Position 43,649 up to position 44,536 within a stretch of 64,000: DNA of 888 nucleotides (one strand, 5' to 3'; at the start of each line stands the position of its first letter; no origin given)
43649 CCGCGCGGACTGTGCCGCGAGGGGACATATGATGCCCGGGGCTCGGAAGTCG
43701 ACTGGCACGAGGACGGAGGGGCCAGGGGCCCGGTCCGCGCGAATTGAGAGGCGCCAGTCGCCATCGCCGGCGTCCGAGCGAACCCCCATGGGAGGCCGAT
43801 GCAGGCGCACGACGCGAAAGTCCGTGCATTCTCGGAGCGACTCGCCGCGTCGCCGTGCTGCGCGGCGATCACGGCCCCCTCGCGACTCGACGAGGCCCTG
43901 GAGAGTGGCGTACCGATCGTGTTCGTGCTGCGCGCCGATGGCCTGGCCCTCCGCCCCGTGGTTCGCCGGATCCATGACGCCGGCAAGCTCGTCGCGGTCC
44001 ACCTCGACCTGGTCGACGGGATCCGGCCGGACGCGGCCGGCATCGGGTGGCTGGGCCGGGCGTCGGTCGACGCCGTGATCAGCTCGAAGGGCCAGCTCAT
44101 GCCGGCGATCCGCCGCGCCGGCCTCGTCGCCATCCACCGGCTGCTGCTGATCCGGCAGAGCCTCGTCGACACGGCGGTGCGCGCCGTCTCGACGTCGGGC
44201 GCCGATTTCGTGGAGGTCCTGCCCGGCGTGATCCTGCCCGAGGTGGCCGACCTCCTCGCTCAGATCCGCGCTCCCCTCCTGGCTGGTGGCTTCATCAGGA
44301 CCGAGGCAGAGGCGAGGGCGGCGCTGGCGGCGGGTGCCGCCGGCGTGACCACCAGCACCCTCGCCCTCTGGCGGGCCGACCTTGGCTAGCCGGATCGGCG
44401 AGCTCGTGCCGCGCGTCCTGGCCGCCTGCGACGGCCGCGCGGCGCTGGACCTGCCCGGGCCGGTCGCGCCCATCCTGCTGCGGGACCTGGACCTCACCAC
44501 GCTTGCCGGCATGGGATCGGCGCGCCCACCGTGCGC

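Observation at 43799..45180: Two tandem GlpP-type antiterminator paralogues with no glp genes, followed by a promoter-leader-terminator module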

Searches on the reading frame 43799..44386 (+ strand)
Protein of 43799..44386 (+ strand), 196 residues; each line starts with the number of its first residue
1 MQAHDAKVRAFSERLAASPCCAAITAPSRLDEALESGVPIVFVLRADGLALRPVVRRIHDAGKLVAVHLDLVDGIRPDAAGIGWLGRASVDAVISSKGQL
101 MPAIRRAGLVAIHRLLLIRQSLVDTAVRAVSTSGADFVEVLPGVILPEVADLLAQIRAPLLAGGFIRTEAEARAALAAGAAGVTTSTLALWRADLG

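Call 3: search_protein_families(library=pfam, proteins=[window:43799-44386:+], max_evalue=0.1)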
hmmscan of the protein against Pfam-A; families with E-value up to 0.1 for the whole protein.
window:43799-44386:+ (196 aa): 3 families
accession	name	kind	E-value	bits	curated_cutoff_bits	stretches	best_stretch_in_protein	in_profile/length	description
PF04309.18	G3P_antiterm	-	8.9e-41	139.6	27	1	22-191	3-173/173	Glycerol-3-phosphate responsive antiterminator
PF03060.21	NMO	-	0.056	13.3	28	1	145-187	184-223/331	Nitronate monooxygenase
PF00977.27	His_biosynth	-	0.071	13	23.6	0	149-192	65-108/228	Histidine biosynthesis protein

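Call 8: find_homologous_proteins(query=window:43799-44386:+)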
Query window:43799-44386:+ (196 aa): 569 proteins with E <= 0.001 among 7291 candidates; the best 120 are listed.
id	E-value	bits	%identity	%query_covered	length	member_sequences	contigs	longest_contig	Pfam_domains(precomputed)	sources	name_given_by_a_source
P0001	1.4e-102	359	92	100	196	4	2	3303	PF04309.19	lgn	-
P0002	1.7e-85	303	76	100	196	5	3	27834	PF04309.19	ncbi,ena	-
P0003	2.6e-81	290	71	100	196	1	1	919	PF04309.19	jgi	jgi:glycerol uptake operon antiterminator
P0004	1.3e-80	287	74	96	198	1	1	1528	PF04309.19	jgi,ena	-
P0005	2.7e-80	286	74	97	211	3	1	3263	PF04309.19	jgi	jgi:glycerol uptake operon antiterminator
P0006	3.7e-80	286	74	97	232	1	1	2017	PF04309.19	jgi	jgi:glycerol uptake operon antiterminator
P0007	4.0e-79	283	71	100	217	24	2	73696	PF04309.19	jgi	jgi:glycerol uptake operon antiterminator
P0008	1.2e-78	281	72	100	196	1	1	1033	PF04309.19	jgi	jgi:glycerol uptake operon antiterminator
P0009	3.6e-77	276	73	99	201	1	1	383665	PF04309.19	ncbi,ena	-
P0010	1.4e-76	274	74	94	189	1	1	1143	PF04309.19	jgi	jgi:glycerol uptake operon antiterminator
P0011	1.6e-76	274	75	91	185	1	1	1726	PF04309.19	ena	-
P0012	1.8e-76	274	73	97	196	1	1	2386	PF04309.19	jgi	jgi:glycerol uptake operon antiterminator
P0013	2.6e-76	273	71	99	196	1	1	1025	PF04309.19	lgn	-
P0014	2.9e-76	273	75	93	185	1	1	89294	PF04309.19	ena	-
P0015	8.1e-76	272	71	96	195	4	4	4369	PF04309.19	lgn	-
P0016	8.3e-76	272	70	99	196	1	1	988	PF04309.19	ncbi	-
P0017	1.2e-75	271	68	99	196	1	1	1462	PF04309.19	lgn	-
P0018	1.6e-75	271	71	96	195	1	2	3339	PF04309.19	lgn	-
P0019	9.6e-75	268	68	100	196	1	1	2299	PF04309.19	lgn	-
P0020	1.9e-74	267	71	97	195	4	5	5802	PF04309.19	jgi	jgi:glycerol uptake operon antiterminator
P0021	3.5e-74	267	70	97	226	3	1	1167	PF04309.19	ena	-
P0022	4.0e-74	266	71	97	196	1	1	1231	PF04309.19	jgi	jgi:glycerol uptake operon antiterminator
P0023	5.4e-74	266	71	94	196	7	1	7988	PF04309.19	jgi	jgi:glycerol uptake operon antiterminator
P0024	1.2e-73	265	68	99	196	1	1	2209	PF04309.19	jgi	jgi:glycerol uptake operon antiterminator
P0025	1.6e-73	264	70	94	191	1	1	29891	PF04309.19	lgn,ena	-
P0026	5.8e-73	263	68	97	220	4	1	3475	PF04309.19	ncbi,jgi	ncbi:MAG: hypothetical protein C4343_05325 [Chloroflexota bacterium]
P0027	6.5e-73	262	70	95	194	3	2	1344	PF04309.19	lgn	-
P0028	7.3e-73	262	69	95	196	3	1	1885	PF04309.19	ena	-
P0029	1.3e-72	261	65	99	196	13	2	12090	PF04309.19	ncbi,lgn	ncbi:MAG: glycerol-3-phosphate responsive antiterminator [Candidatus Limnocylindrales bacterium]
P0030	1.4e-72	261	72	93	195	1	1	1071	PF04309.19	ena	-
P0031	1.6e-72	261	68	95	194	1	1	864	PF04309.19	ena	-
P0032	2.1e-72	261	70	92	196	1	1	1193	PF04309.19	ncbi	-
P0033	2.6e-72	260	66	100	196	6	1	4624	PF04309.19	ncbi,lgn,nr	ncbi:MAG TPA: glycerol-3-phosphate responsive antiterminator [Candidatus Acidoferrales bacterium]|nr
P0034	3.8e-72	260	66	97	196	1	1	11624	PF04309.19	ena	-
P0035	4.1e-72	260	68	97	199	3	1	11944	PF04309.19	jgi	jgi:glycerol uptake operon antiterminator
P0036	4.2e-72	260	66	99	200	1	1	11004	PF04309.19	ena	-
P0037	4.4e-72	260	69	99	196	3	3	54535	PF04309.19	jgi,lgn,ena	jgi:glycerol uptake operon antiterminator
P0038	4.6e-72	260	69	94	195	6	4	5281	PF04309.19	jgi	jgi:glycerol uptake operon antiterminator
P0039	7.7e-72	259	69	98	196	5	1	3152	PF04309.19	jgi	jgi:glycerol uptake operon antiterminator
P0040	9.2e-72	259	68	99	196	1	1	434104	PF04309.19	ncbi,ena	-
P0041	1.2e-71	258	65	99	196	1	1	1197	PF04309.19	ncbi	-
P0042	1.4e-71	258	70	86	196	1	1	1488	PF04309.19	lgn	-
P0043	1.8e-71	258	69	94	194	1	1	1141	PF04309.19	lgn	-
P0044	2.1e-71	257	68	97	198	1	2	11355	PF04309.19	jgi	jgi:glycerol uptake operon antiterminator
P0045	3.0e-71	257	68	97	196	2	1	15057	PF04309.19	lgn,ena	-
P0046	3.6e-71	257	73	88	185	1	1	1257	PF04309.19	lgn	-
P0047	4.0e-71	257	66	99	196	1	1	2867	PF04309.19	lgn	-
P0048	4.2e-71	256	66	99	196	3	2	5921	PF04309.19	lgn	-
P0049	4.2e-71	256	69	99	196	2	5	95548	PF04309.19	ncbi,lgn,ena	-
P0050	4.7e-71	256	69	93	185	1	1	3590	PF04309.19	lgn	-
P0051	5.2e-71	256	67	97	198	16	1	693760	PF04309.19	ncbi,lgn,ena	-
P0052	5.5e-71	256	69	97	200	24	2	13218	PF04309.19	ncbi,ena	-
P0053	6.7e-71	256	66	99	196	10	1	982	PF04309.19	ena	-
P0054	1.1e-70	255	71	91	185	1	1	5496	PF04309.19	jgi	jgi:glycerol uptake operon antiterminator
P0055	1.1e-70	255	66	100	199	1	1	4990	PF04309.19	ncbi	-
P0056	1.1e-70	255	68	96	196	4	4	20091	PF04309.19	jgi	jgi:glycerol uptake operon antiterminator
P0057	1.9e-70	254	68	96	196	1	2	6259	PF04309.19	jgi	jgi:glycerol uptake operon antiterminator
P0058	2.9e-70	254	68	93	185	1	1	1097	PF04309.19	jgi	jgi:glycerol uptake operon antiterminator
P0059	4.0e-70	253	66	100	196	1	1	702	PF04309.19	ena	-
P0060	4.5e-70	253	67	99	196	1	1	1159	PF04309.19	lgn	-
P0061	5.0e-70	253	67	83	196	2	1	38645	PF04309.19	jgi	jgi:glycerol uptake operon antiterminator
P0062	7.0e-70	252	67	99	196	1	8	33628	PF04309.19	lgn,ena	-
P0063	1.3e-69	252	68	94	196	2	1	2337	PF04309.19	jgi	jgi:glycerol uptake operon antiterminator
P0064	1.4e-69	251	67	97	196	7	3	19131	PF04309.19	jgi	jgi:glycerol uptake operon antiterminator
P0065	1.7e-69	251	64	99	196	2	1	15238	PF04309.19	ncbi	-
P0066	1.9e-69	251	65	97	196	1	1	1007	PF04309.19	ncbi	-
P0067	1.9e-69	251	72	86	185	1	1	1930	PF04309.19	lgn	-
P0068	4.8e-69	250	66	99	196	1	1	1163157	PF04309.19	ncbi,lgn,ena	-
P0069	5.3e-69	250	66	94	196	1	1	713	PF04309.19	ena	-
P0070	5.6e-69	250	67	96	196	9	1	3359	PF04309.19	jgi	jgi:glycerol uptake operon antiterminator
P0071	6.5e-69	249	65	100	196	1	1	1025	PF04309.19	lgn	-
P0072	6.7e-69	249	65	97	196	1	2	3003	PF04309.19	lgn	-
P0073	6.7e-69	249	78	80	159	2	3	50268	PF04309.19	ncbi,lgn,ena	-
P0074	9.3e-69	249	67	96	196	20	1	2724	PF04309.19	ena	-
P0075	1.0e-68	249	66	99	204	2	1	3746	PF04309.19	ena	-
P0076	2.0e-68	248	68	95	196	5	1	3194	PF04309.19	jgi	-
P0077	2.3e-68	248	65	99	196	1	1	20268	PF04309.19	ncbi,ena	-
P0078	2.9e-68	247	65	99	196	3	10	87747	PF04309.19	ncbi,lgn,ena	ncbi:MAG TPA: glycerol-3-phosphate responsive antiterminator [Candidatus Limnocylindrales bacterium]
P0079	5.2e-68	246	68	95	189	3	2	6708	PF04309.19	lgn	-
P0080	5.4e-68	246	64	99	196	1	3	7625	PF04309.19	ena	-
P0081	8.3e-68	246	66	96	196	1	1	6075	PF04309.19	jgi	jgi:glycerol uptake operon antiterminator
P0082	2.0e-67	244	65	96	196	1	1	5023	PF04309.19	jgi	jgi:glycerol uptake operon antiterminator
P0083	2.0e-67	244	66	96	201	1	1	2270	PF04309.19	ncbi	-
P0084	2.3e-67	244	64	99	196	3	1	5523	PF04309.19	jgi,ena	-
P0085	4.0e-67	243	65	99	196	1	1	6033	PF04309.19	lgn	-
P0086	4.5e-67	243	65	99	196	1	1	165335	PF04309.19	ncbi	ncbi:MAG: glycerol-3-phosphate responsive antiterminator [Candidatus Limnocylindrales bacterium]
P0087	1.0e-66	242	64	97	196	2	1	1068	PF04309.19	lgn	-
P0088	1.1e-66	242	64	94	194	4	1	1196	PF04309.19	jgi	jgi:glycerol uptake operon antiterminator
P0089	3.6e-66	240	65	93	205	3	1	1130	PF04309.19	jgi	jgi:glycerol uptake operon antiterminator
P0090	6.6e-66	240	63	100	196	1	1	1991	PF04309.19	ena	-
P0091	1.3e-65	239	62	100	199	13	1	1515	PF04309.19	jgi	-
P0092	1.6e-65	238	64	92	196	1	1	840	PF04309.19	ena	-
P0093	2.2e-65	238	63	94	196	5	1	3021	PF04309.19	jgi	jgi:glycerol uptake operon antiterminator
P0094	2.2e-65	238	62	99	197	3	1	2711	PF04309.19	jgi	jgi:Glycerol-3-phosphate responsive antiterminator (mRNA-binding)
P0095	2.2e-65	238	60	99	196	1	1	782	PF04309.19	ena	-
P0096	2.4e-65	238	65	95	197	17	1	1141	PF04309.19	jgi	jgi:glycerol uptake operon antiterminator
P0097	2.5e-65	238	62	92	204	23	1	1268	PF04309.19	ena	-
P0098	3.0e-65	237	63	99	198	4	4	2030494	PF04309.19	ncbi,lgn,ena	-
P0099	4.3e-65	237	62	99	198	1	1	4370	PF04309.19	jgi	-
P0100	5.7e-65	236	63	93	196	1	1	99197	PF04309.19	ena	-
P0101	5.8e-65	236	63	93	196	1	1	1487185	PF04309.19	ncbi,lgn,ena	-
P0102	7.6e-65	236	61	99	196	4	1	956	PF04309.19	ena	-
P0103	8.1e-65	236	65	94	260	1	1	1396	PF04309.19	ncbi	-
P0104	1.4e-64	235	64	92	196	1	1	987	PF04309.19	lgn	-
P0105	2.0e-64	235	63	94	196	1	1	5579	PF04309.19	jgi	jgi:glycerol uptake operon antiterminator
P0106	2.3e-64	235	61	95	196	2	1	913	PF04309.19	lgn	-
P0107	2.5e-64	234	62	97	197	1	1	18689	PF04309.19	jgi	jgi:glycerol uptake operon antiterminator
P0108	2.6e-64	234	65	97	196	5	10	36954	PF04309.19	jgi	jgi:glycerol uptake operon antiterminator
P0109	2.9e-64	234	63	92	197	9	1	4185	PF04309.19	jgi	jgi:glycerol uptake operon antiterminator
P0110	3.1e-64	234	60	93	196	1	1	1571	PF04309.19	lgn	-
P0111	3.1e-64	234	63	93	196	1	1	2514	PF04309.19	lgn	-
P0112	3.9e-64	234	62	93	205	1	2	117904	PF04309.19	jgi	jgi:glycerol uptake operon antiterminator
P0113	5.1e-64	233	63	94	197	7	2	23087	PF04309.19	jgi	jgi:glycerol uptake operon antiterminator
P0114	5.3e-64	233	59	99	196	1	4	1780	PF04309.19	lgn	-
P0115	6.0e-64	233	61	97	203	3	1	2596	PF04309.19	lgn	-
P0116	7.2e-64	233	60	100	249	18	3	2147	PF04309.19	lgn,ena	-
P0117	9.3e-64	233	63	97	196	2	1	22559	PF04309.19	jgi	-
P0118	1.0e-63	232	63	97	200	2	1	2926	PF04309.19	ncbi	-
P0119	1.2e-63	232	63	93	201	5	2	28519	PF04309.19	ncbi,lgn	-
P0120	1.4e-63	232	62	91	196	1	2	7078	PF04309.19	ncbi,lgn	-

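Call 9: find_encoding_contigs(protein=P0009, flank=6000, max_places=2)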
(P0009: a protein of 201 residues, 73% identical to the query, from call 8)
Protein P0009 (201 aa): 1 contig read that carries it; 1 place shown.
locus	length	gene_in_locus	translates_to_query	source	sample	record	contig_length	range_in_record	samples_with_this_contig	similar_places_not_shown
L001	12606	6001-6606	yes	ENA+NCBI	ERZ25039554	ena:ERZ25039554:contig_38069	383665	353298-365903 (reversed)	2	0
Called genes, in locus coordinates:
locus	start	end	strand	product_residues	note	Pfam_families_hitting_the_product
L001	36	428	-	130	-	-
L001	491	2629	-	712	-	-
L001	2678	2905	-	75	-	-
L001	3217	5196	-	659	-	PF13576:Pentapeptide_3 (faint), PF00805:Pentapeptide (weak)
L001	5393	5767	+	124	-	-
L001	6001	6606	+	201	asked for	PF04309:G3P_antiterm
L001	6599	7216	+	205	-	PF04309:G3P_antiterm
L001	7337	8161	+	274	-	-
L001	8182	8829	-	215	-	PF01871:AMMECR1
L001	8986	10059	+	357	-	PF04055:Radical_SAM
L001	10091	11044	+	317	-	PF01875:Memo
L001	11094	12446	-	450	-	PF03951:Gln-synt_N, PF00120:Gln-synt_C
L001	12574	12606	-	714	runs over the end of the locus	PF12437:GSIII_N, PF00120:Gln-synt_C, PF18318:Gln-synt_C-ter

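Call 10: find_encoding_contigs(protein=P0068, flank=6000, max_places=2)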
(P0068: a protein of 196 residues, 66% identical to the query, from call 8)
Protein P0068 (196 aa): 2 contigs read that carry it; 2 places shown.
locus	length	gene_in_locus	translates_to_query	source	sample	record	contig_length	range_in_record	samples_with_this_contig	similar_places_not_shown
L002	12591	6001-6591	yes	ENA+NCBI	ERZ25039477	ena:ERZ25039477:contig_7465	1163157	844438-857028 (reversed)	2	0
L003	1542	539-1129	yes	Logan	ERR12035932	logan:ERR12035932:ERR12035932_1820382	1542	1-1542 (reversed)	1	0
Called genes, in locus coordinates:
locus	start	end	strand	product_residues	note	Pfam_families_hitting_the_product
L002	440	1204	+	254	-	PF00230:MIP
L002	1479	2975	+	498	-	PF00370:FGGY_N, PF02782:FGGY_C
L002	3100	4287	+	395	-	PF00890:FAD_binding_2 (faint), PF01266:DAO, PF01494:FAD_binding_3 (faint)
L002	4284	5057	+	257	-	PF13085:Fer2_3, PF00111:Fer2 (weak), PF13237:Fer4_10 (weak), PF13183:Fer4_8, PF13534:Fer4_17 (weak)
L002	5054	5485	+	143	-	PF01127:Sdh_cyt, PF02300:Fumarate_red_C (weak)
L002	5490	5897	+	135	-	PF01127:Sdh_cyt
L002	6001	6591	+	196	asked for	PF04309:G3P_antiterm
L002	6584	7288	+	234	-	PF04309:G3P_antiterm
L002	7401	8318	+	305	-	PF00512:HisKA (faint)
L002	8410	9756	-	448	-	PF06224:AlkZ-like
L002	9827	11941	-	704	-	PF02922:CBM_48, PF00128:Alpha-amylase (faint), PF21331:Isoamylase_C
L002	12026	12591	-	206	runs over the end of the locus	-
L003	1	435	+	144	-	?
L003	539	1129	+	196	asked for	PF04309:G3P_antiterm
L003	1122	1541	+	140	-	?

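Call 11: find_encoding_contigs(protein=P0098, flank=6000, max_places=2)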
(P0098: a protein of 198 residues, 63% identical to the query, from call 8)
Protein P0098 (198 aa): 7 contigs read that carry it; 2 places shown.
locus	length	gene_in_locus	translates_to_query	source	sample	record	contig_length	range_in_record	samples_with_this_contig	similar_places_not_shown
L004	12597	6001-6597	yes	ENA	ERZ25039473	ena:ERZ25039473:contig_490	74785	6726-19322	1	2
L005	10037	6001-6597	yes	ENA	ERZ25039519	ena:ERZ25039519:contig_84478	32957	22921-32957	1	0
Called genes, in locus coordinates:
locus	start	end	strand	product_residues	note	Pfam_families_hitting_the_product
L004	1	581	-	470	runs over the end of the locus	PF00370:FGGY_N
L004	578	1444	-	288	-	PF00701:DHDPS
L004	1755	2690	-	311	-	PF00389:2-Hacid_dh, PF02826:2-Hacid_dh_C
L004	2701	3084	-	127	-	PF10012:DUF2255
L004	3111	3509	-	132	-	PF07883:Cupin_2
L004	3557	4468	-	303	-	PF00106:adh_short, PF01370:Epimerase, PF08659:KR, PF13561:adh_short_C2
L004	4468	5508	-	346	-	PF08240:ADH_N, PF00107:ADH_zinc_N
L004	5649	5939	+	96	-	-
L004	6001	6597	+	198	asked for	PF04309:G3P_antiterm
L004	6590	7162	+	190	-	PF04309:G3P_antiterm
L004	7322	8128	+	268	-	PF00072:Response_reg, PF00486:Trans_reg_C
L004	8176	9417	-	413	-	PF07690:MFS_1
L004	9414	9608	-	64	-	-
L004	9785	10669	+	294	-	PF01145:Band_7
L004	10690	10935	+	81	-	-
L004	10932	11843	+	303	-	PF00005:ABC_tran, PF13304:AAA_21, PF13732:DrrA1-3_C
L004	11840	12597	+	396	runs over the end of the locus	PF12679:ABC2_membrane_2 (weak), PF12698:ABC2_membrane_3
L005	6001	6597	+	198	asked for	PF04309:G3P_antiterm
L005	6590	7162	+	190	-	PF04309:G3P_antiterm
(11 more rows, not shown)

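Call 13: find_related_loci(query=window:43799-44386:+, collection=genome_contigs, flank=10000)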
Query window:43799-44386:+ (196 aa) in genome_contigs; peptide patterns used: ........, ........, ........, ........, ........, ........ (x = any residue, [..] = any of these).
386 stretches matched a pattern; 19 encode a relative of the query (tblastn E <= 1e-3); 19 distinct loci.
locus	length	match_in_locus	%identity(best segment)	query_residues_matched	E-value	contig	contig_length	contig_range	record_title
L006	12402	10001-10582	76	3-196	2e-78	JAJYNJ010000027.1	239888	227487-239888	MAG: Chloroflexi bacterium isolate DBS2-4.bin61 NODE_44_length_239888_cov_6.40474, whole genome shotgun sequence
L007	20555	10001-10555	68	11-195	9e-77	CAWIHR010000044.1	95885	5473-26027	MAG: uncultured Chloroflexia bacterium isolate MFD03726.bin.2.159 genome assembly, contig: contig_20020, whole genome sh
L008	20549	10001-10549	63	9-191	1e-69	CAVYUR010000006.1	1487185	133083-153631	MAG: uncultured Chloroflexia bacterium isolate MFD04935.bin.2.65 genome assembly, contig: contig_4722, whole genome shot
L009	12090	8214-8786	66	5-195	4e-70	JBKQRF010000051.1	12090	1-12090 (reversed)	MAG: Candidatus Limnocylindrales bacterium isolate MGr2D2E2F__bin_5 MGr2D2E2F_000000043752, whole genome shotgun sequenc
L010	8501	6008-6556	63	9-191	4e-69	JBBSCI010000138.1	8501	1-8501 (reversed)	MAG: Candidatus Limnocylindrales bacterium isolate metawrap_la6_14 metawrap_la6_14_K_923159_L_8501_cov_9.0000, whole gen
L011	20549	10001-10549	63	9-191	7e-69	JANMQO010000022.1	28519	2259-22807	MAG: Chloroflexota bacterium isolate OTE_51_metabat_220 OTE_51_k141_2869183, whole genome shotgun sequence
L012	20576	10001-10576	68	5-196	8e-72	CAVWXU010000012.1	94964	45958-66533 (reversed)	MAG: uncultured Chloroflexia bacterium isolate MFD03726.bin.2.17 genome assembly, contig: contig_19990, whole genome sho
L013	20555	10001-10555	62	9-193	6e-66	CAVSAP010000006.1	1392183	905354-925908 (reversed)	MAG: uncultured Chloroflexia bacterium isolate MFD05747.bin.2.90 genome assembly, contig: contig_2680, whole genome shot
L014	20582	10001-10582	63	2-195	6e-66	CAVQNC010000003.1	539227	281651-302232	MAG: uncultured Chloroflexia bacterium isolate MFD03726.bin.1.123 genome assembly, contig: contig_20065, whole genome sh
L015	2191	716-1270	61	5-191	9e-66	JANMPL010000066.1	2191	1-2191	MAG: Chloroflexota bacterium isolate OTE_51_metabat_464 OTE_51_k141_3073576, whole genome shotgun sequence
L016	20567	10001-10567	69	7-195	2e-64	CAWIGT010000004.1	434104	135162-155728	MAG: uncultured Chloroflexia bacterium isolate MFD05502.bin.2.33 genome assembly, contig: contig_30211, whole genome sho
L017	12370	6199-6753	62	11-195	1e-63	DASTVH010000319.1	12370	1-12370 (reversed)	MAG TPA_asm: Candidatus Limnocylindrales bacterium isolate SMAG_U2354 k141_1016160, whole genome shotgun sequence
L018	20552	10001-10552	61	11-194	7e-63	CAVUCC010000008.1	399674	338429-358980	MAG: uncultured Chloroflexia bacterium isolate MFD02923.bin.2.55 genome assembly, contig: contig_44721, whole genome sho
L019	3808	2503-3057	62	11-195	4e-63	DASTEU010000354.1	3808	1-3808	MAG TPA_asm: Candidatus Limnocylindrales bacterium isolate SMAG_U855 k141_951038, whole genome shotgun sequence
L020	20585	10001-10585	59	1-194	7e-63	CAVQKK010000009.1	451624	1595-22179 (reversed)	MAG: uncultured Chloroflexia bacterium isolate MFD02416.bin.1.295 genome assembly, contig: contig_7628, whole genome sho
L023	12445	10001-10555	38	8-191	1e-32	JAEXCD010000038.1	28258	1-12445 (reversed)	MAG: Bacillota bacterium isolate OH_SFB_99 k127_1456925, whole genome shotgun sequence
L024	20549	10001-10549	31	9-192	5e-23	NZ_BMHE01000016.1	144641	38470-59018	Paenibacillus marchantiophytorum strain CGMCC 1.15043 sequence016, whole genome shotgun sequence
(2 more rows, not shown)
